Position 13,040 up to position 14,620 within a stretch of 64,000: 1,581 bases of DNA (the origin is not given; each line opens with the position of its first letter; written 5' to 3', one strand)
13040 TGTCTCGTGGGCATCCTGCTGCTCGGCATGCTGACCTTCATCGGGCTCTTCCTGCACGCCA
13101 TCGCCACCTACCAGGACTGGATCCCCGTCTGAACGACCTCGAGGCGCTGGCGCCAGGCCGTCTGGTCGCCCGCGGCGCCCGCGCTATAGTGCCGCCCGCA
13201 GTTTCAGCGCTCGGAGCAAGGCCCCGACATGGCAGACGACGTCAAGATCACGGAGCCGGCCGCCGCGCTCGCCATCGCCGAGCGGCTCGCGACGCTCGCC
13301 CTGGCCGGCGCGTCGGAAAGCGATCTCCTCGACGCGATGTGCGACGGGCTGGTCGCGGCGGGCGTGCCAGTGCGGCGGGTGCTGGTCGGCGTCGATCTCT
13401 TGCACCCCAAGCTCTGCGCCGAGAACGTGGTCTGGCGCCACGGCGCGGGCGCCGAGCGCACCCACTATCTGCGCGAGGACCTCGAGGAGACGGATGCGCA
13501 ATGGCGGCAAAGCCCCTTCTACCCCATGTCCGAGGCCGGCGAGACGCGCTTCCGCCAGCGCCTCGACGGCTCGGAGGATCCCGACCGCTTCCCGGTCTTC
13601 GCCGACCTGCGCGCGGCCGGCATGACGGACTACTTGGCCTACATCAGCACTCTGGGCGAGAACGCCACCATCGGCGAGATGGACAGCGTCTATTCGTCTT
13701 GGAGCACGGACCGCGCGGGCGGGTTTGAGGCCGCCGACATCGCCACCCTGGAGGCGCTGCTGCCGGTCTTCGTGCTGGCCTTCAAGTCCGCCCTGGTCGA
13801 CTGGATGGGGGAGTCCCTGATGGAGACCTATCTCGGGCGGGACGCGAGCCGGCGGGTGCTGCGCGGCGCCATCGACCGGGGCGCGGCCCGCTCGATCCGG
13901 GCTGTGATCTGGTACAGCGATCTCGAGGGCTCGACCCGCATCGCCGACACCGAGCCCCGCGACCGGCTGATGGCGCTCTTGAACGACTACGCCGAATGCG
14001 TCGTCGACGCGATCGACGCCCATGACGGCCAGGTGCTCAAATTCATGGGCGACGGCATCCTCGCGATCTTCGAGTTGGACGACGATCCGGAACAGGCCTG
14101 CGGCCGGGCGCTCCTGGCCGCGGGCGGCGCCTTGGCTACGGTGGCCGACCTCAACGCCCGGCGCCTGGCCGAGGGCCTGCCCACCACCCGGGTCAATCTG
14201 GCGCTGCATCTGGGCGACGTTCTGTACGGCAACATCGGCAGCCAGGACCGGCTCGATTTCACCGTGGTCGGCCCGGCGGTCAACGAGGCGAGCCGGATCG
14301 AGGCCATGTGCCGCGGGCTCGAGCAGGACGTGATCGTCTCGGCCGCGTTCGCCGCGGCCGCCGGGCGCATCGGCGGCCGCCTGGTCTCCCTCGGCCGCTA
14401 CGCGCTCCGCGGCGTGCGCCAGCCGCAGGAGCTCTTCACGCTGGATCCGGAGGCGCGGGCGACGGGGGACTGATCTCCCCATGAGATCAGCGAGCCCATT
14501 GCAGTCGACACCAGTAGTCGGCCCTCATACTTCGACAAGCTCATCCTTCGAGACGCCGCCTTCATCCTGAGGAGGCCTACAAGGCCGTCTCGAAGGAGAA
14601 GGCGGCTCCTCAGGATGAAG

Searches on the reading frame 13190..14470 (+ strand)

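Call 6: search_protein_families(library=pfam, proteins=[window:13190-14470:+], max_evalue=0.0001)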
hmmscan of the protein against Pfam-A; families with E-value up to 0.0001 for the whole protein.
window:13190-14470:+ (427 aa): 1 family
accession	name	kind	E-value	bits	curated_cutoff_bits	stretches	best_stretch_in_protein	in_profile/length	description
PF00211.25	Guanylate_cyc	-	4.5e-09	36.6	21.9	1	239-418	10-181/183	Adenylate and Guanylate cyclase catalytic domain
